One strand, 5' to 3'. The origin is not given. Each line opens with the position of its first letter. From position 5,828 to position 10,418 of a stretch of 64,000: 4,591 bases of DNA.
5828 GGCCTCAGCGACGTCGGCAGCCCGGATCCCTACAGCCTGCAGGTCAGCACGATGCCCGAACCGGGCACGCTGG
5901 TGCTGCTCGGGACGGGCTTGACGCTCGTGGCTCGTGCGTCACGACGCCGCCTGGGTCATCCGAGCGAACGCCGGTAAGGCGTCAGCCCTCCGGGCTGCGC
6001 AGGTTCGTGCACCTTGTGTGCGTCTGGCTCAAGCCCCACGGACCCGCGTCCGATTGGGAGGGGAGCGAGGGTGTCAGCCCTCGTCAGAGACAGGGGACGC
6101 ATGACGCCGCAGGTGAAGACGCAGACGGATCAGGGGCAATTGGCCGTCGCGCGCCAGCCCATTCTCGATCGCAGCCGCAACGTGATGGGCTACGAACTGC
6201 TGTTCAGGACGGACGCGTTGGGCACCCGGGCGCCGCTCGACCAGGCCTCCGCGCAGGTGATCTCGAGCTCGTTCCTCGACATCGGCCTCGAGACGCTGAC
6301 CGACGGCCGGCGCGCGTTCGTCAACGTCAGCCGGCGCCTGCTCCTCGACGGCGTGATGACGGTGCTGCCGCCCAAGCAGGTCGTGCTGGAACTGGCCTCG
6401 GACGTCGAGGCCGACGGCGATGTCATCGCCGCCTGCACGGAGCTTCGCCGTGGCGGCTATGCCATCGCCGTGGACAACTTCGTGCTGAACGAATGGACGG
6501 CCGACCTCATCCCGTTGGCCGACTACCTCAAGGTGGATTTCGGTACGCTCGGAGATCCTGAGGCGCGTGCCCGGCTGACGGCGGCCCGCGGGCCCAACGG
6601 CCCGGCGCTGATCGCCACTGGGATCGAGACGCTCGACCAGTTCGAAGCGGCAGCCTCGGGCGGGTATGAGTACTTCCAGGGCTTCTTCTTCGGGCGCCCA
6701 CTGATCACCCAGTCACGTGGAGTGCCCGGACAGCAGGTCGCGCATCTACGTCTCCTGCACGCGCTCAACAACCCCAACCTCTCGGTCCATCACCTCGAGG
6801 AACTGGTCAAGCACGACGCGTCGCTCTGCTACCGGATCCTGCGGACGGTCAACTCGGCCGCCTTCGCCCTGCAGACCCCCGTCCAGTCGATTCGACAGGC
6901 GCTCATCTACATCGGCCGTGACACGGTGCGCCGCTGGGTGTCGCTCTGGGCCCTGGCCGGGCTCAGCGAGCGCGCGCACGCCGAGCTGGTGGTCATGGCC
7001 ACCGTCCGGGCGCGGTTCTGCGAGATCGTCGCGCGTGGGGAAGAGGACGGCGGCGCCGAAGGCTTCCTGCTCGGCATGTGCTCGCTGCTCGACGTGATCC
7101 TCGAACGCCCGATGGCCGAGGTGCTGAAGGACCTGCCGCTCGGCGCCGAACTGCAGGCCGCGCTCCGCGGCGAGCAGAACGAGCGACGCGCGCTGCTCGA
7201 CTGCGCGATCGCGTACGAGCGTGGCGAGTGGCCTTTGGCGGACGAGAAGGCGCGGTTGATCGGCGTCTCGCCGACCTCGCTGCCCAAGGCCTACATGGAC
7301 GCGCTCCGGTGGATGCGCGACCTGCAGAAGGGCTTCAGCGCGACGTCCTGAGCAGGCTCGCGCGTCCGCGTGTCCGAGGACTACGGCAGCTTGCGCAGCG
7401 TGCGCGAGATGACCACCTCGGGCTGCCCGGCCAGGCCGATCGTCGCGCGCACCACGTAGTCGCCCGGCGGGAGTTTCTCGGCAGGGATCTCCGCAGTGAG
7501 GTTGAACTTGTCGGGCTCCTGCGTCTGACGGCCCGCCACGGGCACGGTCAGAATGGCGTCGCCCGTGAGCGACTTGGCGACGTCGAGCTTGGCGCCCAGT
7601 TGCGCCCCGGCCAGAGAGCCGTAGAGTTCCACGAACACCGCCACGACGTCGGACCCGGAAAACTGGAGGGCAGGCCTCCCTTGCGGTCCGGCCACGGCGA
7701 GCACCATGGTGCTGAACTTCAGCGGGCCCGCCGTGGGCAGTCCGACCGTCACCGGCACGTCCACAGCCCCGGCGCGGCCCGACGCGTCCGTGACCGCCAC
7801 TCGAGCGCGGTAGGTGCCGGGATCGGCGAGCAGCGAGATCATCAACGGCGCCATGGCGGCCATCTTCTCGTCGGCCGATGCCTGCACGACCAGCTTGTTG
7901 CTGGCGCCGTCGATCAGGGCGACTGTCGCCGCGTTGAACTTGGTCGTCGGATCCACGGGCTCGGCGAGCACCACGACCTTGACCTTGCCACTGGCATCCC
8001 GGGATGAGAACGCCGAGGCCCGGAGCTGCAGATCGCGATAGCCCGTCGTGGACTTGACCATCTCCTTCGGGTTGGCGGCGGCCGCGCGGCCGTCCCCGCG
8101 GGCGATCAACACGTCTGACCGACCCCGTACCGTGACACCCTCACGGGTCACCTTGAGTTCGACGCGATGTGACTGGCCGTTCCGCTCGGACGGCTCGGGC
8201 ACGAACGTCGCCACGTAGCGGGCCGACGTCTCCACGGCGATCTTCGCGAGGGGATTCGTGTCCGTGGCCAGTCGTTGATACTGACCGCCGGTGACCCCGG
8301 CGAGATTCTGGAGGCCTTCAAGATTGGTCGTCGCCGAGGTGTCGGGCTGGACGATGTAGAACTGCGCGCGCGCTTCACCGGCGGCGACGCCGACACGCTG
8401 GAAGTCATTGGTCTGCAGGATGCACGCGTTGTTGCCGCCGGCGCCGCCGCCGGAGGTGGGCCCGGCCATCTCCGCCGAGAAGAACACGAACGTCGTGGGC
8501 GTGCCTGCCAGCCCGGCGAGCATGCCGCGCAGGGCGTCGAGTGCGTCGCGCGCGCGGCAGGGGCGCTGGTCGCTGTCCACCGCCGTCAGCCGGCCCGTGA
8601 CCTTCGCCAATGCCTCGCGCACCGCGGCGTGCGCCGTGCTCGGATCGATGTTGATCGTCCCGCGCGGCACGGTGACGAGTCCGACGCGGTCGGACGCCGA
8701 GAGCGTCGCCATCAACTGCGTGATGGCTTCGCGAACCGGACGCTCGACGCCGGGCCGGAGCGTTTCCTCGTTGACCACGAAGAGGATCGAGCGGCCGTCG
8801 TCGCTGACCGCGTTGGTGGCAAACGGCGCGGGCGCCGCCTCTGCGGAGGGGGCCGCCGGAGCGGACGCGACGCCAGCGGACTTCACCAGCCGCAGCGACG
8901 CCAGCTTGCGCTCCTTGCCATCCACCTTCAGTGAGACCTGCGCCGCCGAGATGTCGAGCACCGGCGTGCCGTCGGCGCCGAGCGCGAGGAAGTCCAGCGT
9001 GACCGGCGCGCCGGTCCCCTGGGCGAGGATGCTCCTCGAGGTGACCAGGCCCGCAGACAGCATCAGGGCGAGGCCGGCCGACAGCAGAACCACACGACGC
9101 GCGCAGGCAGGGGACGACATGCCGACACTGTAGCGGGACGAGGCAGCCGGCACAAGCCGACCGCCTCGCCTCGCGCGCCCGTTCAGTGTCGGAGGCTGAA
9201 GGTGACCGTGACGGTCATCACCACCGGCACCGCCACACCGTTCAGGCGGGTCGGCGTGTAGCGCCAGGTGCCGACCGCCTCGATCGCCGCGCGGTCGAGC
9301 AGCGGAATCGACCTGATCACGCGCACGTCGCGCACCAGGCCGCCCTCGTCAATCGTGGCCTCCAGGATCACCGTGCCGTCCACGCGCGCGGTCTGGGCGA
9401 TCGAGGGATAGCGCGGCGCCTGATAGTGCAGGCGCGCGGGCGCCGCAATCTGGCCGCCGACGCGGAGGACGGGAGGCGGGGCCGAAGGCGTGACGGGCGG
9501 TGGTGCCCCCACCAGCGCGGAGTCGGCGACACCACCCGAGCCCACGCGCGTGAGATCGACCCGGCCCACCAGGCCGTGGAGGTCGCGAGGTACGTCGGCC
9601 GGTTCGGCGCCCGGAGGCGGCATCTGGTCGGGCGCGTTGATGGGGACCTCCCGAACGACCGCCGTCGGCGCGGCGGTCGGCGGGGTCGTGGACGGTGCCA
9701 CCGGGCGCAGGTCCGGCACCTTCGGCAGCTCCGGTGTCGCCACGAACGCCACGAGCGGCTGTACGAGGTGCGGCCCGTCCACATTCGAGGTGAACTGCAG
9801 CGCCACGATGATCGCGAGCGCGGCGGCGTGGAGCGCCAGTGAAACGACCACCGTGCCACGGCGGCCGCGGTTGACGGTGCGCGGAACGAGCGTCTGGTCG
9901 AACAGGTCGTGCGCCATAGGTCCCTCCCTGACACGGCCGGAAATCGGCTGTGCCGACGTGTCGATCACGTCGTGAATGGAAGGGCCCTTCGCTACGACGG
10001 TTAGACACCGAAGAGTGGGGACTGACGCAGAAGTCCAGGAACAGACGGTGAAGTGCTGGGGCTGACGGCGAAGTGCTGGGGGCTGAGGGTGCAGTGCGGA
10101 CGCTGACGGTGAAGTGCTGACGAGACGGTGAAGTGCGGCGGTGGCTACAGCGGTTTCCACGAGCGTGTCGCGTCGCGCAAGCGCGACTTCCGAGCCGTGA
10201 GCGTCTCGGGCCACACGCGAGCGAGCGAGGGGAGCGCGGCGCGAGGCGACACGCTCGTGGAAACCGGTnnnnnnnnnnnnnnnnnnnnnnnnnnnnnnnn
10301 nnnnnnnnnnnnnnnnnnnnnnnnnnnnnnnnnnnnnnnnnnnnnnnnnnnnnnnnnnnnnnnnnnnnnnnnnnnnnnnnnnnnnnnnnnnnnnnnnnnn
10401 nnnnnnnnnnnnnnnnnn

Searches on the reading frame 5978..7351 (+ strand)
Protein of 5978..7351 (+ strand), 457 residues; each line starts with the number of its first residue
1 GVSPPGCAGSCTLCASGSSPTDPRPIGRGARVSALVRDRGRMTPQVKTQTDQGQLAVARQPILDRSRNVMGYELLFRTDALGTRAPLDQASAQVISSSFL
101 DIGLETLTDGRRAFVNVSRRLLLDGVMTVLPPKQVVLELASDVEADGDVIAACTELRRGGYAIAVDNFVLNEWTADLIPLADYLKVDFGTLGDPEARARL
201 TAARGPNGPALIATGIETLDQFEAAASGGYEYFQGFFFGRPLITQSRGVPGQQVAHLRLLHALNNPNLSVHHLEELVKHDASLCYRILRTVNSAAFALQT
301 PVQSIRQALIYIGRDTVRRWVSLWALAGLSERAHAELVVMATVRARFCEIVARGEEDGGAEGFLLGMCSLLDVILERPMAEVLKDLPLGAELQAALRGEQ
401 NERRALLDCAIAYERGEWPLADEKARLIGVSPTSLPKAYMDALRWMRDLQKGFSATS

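Call 45: search_protein_families(library=pfam, proteins=[window:5978-7351:+], max_evalue=0.0001)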
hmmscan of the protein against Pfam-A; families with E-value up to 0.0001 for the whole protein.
window:5978-7351:+ (457 aa): 2 families
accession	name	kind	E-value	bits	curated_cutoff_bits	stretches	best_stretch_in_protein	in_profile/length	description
PF08668.18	HDOD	-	1.1e-15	58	22.9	1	257-360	9-118/196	HDOD domain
PF00563.25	EAL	-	2.6e-11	43.8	31.3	1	128-241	112-236/236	EAL domain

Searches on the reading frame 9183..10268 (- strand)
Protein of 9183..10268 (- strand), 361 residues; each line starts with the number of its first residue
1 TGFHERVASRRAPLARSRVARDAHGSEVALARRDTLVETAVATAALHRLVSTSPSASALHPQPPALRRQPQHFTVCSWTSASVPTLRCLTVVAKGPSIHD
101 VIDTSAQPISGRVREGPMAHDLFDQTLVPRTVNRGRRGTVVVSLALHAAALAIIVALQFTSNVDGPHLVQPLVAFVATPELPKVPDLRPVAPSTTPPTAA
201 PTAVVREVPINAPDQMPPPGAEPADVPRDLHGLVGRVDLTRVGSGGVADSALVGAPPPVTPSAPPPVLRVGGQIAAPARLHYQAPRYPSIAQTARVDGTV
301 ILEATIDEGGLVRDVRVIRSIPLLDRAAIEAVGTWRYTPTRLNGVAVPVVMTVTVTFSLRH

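Call 14: search_protein_families(library=pfam, proteins=[window:9183-10268:-], max_evalue=0.001)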
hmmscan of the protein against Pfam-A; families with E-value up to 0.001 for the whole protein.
window:9183-10268:- (361 aa): 1 family
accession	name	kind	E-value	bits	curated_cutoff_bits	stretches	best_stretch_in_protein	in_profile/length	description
PF03544.19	TonB_C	-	1.7e-19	70.5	24.6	1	284-359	2-79/79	Gram-negative bacterial TonB protein C-terminal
